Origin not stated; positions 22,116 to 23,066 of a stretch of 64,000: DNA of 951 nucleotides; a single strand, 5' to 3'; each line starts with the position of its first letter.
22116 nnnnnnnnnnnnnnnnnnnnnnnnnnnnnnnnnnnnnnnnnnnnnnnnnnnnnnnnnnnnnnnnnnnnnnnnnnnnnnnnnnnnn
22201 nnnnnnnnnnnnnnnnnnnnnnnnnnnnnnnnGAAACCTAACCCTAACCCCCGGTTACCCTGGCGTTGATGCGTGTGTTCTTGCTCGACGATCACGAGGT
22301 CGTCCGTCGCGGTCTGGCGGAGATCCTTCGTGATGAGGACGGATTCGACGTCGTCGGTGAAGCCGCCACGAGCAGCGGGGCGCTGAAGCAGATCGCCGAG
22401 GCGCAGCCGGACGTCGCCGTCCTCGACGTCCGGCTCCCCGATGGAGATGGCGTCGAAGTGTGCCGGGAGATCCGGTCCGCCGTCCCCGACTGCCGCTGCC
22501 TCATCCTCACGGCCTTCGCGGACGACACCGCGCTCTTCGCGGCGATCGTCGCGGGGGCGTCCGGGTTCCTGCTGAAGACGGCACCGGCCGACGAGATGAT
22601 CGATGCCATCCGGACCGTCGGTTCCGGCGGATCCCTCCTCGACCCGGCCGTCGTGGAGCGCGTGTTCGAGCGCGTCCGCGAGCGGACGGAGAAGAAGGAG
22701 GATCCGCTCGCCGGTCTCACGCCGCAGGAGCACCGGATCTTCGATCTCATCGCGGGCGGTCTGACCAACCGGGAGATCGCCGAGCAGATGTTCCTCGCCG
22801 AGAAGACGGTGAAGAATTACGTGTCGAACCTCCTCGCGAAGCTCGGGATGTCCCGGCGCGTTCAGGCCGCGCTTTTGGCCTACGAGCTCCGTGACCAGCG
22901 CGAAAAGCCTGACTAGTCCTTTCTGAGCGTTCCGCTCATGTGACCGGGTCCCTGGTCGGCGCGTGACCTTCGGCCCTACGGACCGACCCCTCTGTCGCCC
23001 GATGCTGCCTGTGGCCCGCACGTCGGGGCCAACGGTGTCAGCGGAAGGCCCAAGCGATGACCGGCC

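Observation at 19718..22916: B12-radical-SAM / DUF169 / bPH membrane protein operon, chained by two GTGA overlaps, divergent from an orphan LuxR-type response regulator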

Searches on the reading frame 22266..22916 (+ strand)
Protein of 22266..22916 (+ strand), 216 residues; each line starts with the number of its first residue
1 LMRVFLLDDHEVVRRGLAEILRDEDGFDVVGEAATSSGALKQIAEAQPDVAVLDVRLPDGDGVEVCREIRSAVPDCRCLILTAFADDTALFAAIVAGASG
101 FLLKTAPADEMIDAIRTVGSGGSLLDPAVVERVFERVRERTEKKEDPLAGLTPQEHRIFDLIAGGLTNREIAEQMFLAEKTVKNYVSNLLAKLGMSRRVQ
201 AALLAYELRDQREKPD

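Call 5: search_protein_families(library=pfam, proteins=[window:22266-22916:+], max_evalue=0.01)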
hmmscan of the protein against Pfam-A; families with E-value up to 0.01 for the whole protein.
window:22266-22916:+ (216 aa): 5 families
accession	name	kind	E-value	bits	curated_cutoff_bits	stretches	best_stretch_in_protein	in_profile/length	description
PF00072.30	Response_reg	-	4.3e-26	91.7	30.2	1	4-116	1-111/111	Response regulator receiver domain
PF00196.25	GerE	-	1.6e-17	63.3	23.5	1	151-205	3-57/57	Bacterial regulatory proteins, luxR family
PF08281.18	Sigma70_r4_2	-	7.4e-07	29.2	25.7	1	148-193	8-54/54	Sigma-70, region 4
PF13412.12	HTH_24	-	0.0012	18.9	21.9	1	164-191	16-43/48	Winged helix-turn-helix DNA-binding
PF24657.1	DUF7646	-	0.0083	16.5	27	0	153-197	14-62/85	Domain of unknown function (DUF7646)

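Call 6: search_protein_families(library=ncbifam, proteins=[window:22266-22916:+], max_evalue=0.01)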
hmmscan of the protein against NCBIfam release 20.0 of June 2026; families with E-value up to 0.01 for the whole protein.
window:22266-22916:+ (216 aa): 109 families (the best 25 are shown)
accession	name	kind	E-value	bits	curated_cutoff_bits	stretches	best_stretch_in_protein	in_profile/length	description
NF047785.1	respo_reg_MadR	equivalog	1.2e-47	162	300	1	2-205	1-203/209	MadR family response regulator transcription factor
NF007935.0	PRK10651.1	equivalog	3e-41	141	250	1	3-207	8-212/216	two-component system response regulator NarL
NF007018.1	PRK09483.1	equivalog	6.2e-37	127.3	280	1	1-205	1-203/217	UvrY/SirA/GacA family response regulator transcription factor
NF052445.1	RespRegMctR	equivalog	1.4e-36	125.9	300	1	2-206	2-198/205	two-component system response regulator MctR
NF007708.0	PRK10403.1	equivalog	2.4e-35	121.9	343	1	3-210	8-213/215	nitrate/nitrite response regulator protein NarP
NF011896.0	PRK15369.1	equivalog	2.3e-34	118.8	242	1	2-201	4-200/211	two component system response regulator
NF007685.0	PRK10360.1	equivalog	2.2e-28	99.4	258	1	1-202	1-189/196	response regulator transcription factor UhpA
NF041830.1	RR_TF_ErdR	exception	8.1e-23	81.2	390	1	4-208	4-208/213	response regulator transcription factor ErdR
NF007403.0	PRK09935.1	equivalog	7.5e-22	78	271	1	4-199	6-198/210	fimbria biosynthesis transcriptional regulator FimZ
NF007419.0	PRK09958.1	equivalog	1.2e-21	77.2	251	1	3-197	2-190/204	acid-sensing system DNA-binding response regulator EvgA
NF006900.1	PRK09390.1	equivalog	4.6e-19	68.8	255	1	3-194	6-186/203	response regulator FixJ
NF033791.1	ActR_PrrA_rreg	equivalog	1.4e-17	64.2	250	1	4-118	4-116/173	ActR/PrrA/RegA family redox response regulator transcription factor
NF041367.1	CheY_Halo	equivalog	3.1e-17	63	200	1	4-118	1-113/114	chemotaxis protein CheY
NF001965.0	PRK00742.1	subfamily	1.3e-16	60.7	293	1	2-106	4-109/357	chemotaxis-specific protein-glutamate methyltransferase CheB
NF040749.1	tetrathio_RR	equivalog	6.5e-15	55.3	290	1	4-195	2-178/191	tetrathionate respiration response regulator TtrR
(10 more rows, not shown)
